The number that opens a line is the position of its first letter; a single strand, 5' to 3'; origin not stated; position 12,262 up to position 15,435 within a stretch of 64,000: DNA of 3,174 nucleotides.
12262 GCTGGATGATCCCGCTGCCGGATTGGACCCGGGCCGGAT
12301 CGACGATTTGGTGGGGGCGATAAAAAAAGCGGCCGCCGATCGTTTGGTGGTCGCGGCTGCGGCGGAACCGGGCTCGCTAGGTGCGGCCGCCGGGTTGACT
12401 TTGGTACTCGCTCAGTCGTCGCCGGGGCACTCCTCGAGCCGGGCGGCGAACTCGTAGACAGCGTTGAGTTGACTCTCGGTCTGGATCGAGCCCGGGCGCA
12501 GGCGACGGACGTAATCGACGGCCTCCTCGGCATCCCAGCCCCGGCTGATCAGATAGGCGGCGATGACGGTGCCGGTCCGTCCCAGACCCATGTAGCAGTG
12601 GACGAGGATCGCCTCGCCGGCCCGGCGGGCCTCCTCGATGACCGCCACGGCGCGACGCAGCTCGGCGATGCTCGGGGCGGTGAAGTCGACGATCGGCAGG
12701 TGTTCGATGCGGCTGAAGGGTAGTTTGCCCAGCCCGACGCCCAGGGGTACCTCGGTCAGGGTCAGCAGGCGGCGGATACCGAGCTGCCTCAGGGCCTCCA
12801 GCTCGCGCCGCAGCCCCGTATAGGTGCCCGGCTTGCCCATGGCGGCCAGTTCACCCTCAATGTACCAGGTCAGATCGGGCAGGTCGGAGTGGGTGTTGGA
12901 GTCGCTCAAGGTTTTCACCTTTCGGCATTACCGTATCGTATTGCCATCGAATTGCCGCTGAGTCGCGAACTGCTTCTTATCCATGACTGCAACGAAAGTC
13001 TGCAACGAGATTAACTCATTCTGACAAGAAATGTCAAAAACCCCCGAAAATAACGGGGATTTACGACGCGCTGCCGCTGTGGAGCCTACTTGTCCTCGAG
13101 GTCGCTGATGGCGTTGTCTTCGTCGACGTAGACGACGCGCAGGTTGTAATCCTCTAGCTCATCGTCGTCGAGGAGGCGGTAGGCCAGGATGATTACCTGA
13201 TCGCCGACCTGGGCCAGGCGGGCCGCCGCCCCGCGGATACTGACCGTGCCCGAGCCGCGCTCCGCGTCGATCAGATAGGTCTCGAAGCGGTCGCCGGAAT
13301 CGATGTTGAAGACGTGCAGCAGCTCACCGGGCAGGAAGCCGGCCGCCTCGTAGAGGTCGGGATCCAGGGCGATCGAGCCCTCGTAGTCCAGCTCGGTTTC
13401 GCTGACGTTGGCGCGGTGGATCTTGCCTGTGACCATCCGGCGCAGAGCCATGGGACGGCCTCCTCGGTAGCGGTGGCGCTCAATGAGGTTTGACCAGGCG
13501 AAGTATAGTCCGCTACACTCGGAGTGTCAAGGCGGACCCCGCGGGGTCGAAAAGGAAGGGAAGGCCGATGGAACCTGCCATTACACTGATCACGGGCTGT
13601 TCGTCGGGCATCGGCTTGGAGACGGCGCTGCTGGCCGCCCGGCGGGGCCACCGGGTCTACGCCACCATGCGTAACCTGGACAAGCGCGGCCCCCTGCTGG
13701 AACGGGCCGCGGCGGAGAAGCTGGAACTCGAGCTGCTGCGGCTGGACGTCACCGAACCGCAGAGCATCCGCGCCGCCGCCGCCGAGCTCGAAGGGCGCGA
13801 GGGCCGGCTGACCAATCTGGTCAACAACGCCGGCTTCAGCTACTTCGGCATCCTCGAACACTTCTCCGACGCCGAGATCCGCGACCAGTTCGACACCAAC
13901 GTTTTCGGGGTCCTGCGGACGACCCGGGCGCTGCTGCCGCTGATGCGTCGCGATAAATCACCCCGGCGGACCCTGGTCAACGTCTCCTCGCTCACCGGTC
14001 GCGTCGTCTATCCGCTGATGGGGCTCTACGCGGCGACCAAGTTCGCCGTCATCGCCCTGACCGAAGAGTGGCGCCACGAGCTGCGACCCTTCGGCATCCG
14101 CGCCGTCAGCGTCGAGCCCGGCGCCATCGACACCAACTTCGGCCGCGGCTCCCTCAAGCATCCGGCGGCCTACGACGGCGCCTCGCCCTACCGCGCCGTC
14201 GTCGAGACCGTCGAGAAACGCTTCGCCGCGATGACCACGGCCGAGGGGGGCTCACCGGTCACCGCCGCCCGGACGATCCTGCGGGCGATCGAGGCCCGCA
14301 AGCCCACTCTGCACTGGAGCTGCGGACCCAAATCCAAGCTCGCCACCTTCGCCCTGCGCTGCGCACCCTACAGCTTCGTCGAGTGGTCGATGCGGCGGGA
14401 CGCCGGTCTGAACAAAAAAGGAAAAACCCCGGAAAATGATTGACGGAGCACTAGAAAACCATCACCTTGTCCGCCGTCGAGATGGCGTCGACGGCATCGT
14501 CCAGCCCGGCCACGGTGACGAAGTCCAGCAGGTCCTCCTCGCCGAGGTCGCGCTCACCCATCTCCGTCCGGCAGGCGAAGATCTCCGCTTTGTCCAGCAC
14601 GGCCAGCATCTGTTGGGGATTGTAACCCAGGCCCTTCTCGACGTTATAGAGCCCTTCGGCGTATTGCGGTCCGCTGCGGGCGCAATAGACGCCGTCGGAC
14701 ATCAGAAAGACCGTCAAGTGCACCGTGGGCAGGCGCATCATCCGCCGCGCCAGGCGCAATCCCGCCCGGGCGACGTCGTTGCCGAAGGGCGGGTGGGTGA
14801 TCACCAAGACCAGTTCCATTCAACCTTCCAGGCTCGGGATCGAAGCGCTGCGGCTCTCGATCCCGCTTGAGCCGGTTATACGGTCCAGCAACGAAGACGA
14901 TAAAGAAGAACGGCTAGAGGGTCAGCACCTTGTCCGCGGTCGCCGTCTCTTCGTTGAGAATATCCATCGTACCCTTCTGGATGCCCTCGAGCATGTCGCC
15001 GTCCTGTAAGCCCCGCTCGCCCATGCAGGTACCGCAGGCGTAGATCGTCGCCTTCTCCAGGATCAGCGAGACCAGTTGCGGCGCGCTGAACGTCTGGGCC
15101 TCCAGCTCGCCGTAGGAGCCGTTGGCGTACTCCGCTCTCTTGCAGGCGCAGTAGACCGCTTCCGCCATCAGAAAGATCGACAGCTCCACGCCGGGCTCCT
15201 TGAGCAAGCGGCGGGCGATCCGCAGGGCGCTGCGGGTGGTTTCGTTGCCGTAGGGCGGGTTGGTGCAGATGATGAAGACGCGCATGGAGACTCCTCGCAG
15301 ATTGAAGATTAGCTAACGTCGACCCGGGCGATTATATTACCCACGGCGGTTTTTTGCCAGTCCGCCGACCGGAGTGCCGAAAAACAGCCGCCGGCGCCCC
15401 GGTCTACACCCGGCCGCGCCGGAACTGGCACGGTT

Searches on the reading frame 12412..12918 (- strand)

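Call 52: search_protein_families(library=pfam, proteins=[window:12412-12918:-], max_evalue=0.001)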
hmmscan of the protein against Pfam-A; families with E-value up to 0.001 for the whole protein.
window:12412-12918:- (168 aa): 7 families
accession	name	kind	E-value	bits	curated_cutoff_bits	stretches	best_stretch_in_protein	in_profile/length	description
PF22784.1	PTP-SAK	-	6.8e-20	72.1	27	1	17-152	5-151/153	Swiss Army Knife protein, DSP-PTPase phosphatase domain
PF22785.1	Tc-R-P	-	1.1e-18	68.2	27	1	26-127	2-105/106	Polymorphic toxin system, DSP-PTPase phosphatase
PF00782.25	DSPc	-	2.3e-17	63.5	33.5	1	71-158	42-131/133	Dual specificity phosphatase, catalytic domain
PF22741.1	PTP-NADK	-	1e-09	38.4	27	1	70-143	78-151/163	DSP-PTPase phosphatase fused to NAD+ Kinase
PF00102.32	Y_phosphatase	-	5.1e-09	36.5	20.9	1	87-158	154-232/234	Protein-tyrosine phosphatase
PF14566.11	PTPlike_phytase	-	6.6e-05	23.5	27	1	74-123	107-155/158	Inositol hexakisphosphate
PF13350.11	Y_phosphatase3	-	0.00048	20.6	22.2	1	85-133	116-160/240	Tyrosine phosphatase family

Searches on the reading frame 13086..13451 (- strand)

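Call 52: search_protein_families(library=pfam, proteins=[window:13086-13451:-], max_evalue=0.001)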
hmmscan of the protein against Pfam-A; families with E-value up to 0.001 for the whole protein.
window:13086-13451:- (121 aa): 1 family
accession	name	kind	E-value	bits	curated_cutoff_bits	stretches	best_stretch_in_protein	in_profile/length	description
PF02261.22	Asp_decarbox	-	5.1e-41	139.6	25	1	4-115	3-114/115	Aspartate decarboxylase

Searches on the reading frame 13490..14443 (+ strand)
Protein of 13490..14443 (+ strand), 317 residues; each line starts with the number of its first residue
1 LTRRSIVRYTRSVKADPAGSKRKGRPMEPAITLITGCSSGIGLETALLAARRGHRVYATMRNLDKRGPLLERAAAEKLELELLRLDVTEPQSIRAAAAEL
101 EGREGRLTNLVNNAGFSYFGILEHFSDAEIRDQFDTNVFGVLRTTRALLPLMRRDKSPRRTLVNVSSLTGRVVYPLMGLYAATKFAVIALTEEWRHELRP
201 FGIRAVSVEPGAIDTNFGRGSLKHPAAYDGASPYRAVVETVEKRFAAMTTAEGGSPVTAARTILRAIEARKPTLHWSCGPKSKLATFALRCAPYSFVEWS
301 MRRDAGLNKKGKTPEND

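Call 7: search_protein_families(library=ncbifam, proteins=[window:13490-14443:+], max_evalue=0.00001)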
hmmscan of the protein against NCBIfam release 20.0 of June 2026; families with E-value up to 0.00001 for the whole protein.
window:13490-14443:+ (317 aa): 200 families (the best 25 are shown)
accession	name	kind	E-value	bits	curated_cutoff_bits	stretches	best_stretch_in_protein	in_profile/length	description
NF005372.1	PRK06914.1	subfamily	1.1e-58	198.7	320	1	30-302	3-274/279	SDR family oxidoreductase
NF004823.0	PRK06179.1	subfamily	9.9e-58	195.7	310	1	29-308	5-270/271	oxidoreductase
NF004826.0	PRK06182.1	subfamily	5.6e-57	193.1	305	1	28-289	3-257/274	oxidoreductase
NF004824.0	PRK06180.1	subfamily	5.7e-57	193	298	1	30-280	5-248/279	oxidoreductase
NF004284.0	PRK05693.1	equivalog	6.1e-49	167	326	1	31-309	3-272/274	SDR family oxidoreductase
NF006114.0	PRK08263.1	subfamily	8e-48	163.1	290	1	31-281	5-245/280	short chain dehydrogenase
NF049977.1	KDhSphingRedKdsR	equivalog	3.7e-45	154.4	400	1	29-302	3-264/267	3-ketodihydrosphingosine reductase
NF005065.0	PRK06482.1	equivalog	1.6e-42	145.8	291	1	33-279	6-244/276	SDR family oxidoreductase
NF004649.0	PRK05993.1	equivalog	1.4e-38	132.7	387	1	32-298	7-270/277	SDR family oxidoreductase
NF005950.0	PRK08017.1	equivalog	1.2e-36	126.4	326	1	32-218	5-184/256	SDR family oxidoreductase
NF006123.0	PRK08267.1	equivalog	5.6e-36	124.1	261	1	33-302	6-254/261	SDR family oxidoreductase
NF005878.0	PRK07825.1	subfamily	3.3e-35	121.8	287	1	27-262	7-238/278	short chain dehydrogenase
NF006776.0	PRK09291.1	equivalog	4.8e-34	118.1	265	1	33-226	6-191/257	SDR family oxidoreductase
NF005672.0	PRK07454.1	equivalog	2e-32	112.3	234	1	31-216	8-191/241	SDR family oxidoreductase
NF006118.0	PRK08264.1-4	subfamily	6.2e-32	111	279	1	28-220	4-188/244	SDR family oxidoreductase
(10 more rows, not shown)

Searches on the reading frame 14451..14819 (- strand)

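Call 52: search_protein_families(library=pfam, proteins=[window:14451-14819:-], max_evalue=0.001)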
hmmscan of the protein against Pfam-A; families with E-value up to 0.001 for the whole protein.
window:14451-14819:- (122 aa): 1 family
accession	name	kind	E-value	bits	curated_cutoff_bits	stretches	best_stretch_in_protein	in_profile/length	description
PF02635.20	DsrE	-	1.6e-12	48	22.7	1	1-122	1-116/116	DsrE/DsrF-like family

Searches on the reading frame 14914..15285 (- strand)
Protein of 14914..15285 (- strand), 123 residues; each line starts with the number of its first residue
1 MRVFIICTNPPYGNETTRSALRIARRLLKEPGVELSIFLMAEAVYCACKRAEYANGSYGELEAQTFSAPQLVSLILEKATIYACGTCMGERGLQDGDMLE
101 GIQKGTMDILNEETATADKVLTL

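Call 52: search_protein_families(library=pfam, proteins=[window:14914-15285:-], max_evalue=0.001)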
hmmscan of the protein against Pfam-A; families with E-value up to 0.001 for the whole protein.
window:14914-15285:- (123 aa): 1 family
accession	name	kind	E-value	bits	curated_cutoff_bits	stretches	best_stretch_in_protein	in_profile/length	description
PF02635.20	DsrE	-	7.9e-16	58.7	22.7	1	1-122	1-115/116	DsrE/DsrF-like family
